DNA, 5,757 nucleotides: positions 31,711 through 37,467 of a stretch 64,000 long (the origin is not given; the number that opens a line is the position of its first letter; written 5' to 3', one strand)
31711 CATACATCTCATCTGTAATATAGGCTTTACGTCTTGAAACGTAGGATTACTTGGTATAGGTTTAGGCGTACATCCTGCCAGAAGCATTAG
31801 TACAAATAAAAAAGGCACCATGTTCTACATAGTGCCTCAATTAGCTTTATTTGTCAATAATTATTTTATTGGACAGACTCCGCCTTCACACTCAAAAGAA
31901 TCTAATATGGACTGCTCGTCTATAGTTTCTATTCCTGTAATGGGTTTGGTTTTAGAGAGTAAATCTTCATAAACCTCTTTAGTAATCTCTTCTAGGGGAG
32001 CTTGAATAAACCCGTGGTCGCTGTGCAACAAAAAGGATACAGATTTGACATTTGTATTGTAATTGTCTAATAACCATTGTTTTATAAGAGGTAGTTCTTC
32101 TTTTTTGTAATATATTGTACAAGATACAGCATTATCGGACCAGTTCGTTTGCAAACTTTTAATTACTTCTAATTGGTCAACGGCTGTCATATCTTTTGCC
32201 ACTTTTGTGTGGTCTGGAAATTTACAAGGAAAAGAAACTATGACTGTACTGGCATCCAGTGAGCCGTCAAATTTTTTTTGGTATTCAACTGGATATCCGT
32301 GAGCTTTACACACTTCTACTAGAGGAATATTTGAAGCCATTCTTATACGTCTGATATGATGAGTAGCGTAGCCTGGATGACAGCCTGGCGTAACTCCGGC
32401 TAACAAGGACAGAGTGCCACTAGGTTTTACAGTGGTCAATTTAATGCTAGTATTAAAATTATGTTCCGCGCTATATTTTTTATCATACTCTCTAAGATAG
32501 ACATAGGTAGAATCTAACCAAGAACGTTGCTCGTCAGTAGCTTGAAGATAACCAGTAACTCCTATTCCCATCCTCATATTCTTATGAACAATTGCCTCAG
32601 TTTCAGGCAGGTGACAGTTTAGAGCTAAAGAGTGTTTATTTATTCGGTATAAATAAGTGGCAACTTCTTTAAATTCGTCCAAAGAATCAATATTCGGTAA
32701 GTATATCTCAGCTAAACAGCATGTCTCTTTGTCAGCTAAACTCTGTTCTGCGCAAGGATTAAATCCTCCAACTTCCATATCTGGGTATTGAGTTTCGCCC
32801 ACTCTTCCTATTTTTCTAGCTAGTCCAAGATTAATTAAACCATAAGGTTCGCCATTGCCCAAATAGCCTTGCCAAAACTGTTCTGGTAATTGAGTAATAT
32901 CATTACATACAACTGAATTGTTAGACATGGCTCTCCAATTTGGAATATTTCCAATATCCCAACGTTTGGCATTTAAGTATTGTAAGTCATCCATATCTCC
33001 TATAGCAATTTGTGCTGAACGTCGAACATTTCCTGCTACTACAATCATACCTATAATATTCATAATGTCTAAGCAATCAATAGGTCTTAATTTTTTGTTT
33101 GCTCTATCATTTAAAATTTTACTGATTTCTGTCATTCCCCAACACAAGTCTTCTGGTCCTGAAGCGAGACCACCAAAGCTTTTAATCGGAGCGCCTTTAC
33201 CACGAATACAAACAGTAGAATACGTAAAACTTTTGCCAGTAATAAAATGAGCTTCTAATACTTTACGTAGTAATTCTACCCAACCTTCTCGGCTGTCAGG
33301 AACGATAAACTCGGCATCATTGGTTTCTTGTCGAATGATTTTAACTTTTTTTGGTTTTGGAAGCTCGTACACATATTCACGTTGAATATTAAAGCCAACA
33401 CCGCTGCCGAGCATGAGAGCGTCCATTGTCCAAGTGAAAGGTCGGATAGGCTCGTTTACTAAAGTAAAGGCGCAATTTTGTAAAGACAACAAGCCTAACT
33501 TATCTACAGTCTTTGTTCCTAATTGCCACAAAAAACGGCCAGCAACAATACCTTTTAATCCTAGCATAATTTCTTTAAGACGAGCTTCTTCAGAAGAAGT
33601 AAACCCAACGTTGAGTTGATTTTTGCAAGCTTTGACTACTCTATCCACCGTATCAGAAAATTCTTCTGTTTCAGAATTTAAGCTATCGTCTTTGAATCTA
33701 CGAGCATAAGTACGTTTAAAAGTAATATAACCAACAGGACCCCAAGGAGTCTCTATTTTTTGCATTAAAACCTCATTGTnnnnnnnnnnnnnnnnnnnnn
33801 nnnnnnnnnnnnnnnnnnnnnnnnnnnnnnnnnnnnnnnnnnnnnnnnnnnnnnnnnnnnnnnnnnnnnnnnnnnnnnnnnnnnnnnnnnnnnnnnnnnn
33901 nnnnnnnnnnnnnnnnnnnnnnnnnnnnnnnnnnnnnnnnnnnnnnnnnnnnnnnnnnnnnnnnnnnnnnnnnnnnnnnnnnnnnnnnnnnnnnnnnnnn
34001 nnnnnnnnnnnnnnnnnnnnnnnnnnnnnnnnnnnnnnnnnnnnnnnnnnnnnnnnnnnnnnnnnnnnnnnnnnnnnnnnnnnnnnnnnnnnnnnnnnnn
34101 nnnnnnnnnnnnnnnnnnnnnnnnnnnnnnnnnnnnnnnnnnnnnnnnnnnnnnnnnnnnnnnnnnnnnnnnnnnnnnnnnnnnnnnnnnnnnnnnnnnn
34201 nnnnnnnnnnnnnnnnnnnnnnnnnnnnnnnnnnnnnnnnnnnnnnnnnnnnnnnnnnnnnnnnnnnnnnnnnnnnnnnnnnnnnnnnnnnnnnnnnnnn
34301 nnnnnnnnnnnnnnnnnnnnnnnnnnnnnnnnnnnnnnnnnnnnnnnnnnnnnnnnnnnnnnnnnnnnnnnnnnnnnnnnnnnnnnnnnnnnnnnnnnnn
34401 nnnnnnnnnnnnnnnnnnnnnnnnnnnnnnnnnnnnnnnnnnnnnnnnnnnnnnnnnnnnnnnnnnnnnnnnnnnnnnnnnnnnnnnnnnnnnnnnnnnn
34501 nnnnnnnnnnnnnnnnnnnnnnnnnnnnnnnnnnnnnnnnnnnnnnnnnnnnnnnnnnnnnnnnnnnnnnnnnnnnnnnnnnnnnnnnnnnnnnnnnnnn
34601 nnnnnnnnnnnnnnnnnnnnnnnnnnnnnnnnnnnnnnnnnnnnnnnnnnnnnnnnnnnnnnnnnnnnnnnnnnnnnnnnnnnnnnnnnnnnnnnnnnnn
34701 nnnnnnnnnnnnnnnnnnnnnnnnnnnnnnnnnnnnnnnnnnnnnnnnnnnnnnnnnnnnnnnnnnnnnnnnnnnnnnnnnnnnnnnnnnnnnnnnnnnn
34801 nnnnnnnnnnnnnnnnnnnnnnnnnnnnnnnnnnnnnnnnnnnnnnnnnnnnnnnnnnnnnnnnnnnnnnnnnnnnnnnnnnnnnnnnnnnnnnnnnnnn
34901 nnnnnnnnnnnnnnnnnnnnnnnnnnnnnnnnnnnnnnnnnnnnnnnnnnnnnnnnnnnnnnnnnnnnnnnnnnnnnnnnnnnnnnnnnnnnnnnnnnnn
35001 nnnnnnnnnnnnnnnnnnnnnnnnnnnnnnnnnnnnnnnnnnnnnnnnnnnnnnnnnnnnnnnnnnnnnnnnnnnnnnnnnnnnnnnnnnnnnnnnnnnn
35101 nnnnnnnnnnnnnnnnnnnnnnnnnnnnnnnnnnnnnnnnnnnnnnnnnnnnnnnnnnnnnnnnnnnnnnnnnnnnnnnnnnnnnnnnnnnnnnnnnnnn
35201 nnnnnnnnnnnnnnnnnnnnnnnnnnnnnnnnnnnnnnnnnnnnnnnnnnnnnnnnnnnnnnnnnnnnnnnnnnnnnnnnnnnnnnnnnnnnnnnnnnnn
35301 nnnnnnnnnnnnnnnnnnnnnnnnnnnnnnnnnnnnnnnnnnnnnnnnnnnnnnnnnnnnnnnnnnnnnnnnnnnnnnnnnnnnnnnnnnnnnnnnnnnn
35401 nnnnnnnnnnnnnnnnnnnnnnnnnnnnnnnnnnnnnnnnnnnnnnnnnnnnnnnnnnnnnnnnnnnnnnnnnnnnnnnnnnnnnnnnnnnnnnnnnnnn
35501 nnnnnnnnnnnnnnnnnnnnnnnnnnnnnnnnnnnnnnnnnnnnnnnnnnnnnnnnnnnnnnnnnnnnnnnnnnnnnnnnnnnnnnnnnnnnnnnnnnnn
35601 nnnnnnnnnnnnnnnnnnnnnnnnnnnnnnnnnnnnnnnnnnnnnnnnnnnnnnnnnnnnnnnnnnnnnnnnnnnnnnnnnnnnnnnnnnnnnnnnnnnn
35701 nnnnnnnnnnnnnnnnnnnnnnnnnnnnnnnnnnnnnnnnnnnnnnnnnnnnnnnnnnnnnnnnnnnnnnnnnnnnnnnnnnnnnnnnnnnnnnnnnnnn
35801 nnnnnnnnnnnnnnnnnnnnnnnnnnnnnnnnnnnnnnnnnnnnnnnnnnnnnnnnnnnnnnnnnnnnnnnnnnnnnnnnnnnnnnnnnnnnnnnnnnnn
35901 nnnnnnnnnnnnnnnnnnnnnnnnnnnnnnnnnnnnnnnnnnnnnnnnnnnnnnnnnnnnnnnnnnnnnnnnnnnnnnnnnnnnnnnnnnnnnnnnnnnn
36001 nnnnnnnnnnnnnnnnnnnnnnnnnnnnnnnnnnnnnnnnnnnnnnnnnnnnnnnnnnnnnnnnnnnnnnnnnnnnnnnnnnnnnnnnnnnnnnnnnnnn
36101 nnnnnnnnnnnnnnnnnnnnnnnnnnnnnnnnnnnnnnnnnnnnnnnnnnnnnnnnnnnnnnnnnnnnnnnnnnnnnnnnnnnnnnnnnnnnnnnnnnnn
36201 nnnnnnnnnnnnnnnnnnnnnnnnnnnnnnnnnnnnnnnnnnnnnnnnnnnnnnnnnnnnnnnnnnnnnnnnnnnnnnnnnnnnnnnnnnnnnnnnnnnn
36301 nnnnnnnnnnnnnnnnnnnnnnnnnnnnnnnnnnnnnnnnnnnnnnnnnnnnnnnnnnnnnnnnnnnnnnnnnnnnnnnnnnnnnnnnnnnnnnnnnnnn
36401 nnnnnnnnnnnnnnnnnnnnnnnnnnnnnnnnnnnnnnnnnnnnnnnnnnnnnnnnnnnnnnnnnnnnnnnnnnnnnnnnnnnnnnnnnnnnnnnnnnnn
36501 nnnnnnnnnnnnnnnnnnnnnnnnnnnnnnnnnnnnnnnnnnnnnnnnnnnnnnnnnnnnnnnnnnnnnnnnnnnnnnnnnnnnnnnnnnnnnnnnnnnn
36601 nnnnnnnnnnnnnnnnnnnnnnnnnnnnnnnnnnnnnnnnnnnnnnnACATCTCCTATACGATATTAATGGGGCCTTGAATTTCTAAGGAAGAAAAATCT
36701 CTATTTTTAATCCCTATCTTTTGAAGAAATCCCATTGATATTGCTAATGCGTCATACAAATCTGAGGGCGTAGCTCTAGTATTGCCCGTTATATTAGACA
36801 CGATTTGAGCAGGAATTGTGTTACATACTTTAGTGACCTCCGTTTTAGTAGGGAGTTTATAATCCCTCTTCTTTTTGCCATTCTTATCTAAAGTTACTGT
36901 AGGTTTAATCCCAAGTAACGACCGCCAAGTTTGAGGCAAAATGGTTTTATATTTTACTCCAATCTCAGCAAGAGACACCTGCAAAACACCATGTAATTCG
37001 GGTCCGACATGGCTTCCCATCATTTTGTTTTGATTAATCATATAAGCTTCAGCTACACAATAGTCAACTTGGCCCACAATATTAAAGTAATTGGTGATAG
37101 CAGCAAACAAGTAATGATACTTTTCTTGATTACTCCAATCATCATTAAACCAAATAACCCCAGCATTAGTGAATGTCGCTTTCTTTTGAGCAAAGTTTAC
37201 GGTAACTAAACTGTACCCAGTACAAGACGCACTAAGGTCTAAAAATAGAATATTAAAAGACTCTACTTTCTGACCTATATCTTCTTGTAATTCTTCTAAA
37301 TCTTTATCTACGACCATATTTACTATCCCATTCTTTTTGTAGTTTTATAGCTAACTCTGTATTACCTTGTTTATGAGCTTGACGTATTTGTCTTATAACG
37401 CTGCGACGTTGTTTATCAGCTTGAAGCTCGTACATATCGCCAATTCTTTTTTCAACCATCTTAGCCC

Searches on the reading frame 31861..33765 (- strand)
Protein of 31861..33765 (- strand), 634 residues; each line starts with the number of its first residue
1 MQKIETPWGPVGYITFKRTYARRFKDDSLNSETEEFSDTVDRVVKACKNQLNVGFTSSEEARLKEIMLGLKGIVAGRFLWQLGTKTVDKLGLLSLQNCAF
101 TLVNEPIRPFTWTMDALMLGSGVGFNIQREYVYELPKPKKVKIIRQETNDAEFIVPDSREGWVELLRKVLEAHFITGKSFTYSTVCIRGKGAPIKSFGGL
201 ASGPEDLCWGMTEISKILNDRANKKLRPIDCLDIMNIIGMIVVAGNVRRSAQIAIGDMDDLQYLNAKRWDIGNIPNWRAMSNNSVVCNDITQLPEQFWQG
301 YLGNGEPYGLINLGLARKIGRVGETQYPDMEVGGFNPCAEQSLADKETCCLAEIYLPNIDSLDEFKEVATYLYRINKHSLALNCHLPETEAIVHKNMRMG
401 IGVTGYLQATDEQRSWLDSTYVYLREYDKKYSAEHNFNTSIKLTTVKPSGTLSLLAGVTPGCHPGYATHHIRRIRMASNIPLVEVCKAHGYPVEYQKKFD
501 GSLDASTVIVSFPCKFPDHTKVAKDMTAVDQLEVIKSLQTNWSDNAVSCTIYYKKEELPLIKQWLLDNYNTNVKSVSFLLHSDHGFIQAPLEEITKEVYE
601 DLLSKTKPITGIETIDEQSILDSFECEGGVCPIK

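Call 4: search_protein_families(library=phrogs, proteins=[window:31861-33765:-], max_evalue=1)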
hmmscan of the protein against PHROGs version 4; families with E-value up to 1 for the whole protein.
window:31861-33765:- (634 aa): 4 families
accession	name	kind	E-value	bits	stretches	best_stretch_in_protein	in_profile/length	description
phrog_367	-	DNA, RNA and nucleotide metabolism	7.3e-129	432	1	2-634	25-697/701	ribonucleotide reductase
phrog_84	-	DNA, RNA and nucleotide metabolism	3.6e-10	39.6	2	332-408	482-570/975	ribonucleoside-diphosphate reductase large subunit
phrog_3844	-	moron, auxiliary metabolic gene and host takeover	0.0043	17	1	345-413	158-228/451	NrdA-like aerobic NDP reductase large subunit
phrog_25647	-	unknown function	0.064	14.2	0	126-141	41-56/67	-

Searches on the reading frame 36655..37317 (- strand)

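Call 62: search_protein_families(library=phrogs, proteins=[window:36655-37317:-], max_evalue=0.001)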
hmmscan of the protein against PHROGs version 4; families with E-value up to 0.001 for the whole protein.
window:36655-37317:- (220 aa): 1 family
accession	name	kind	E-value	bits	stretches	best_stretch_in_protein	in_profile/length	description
phrog_159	-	DNA, RNA and nucleotide metabolism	8.4e-12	45.7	1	20-202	87-251/330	RuvC-like Holliday junction resolvase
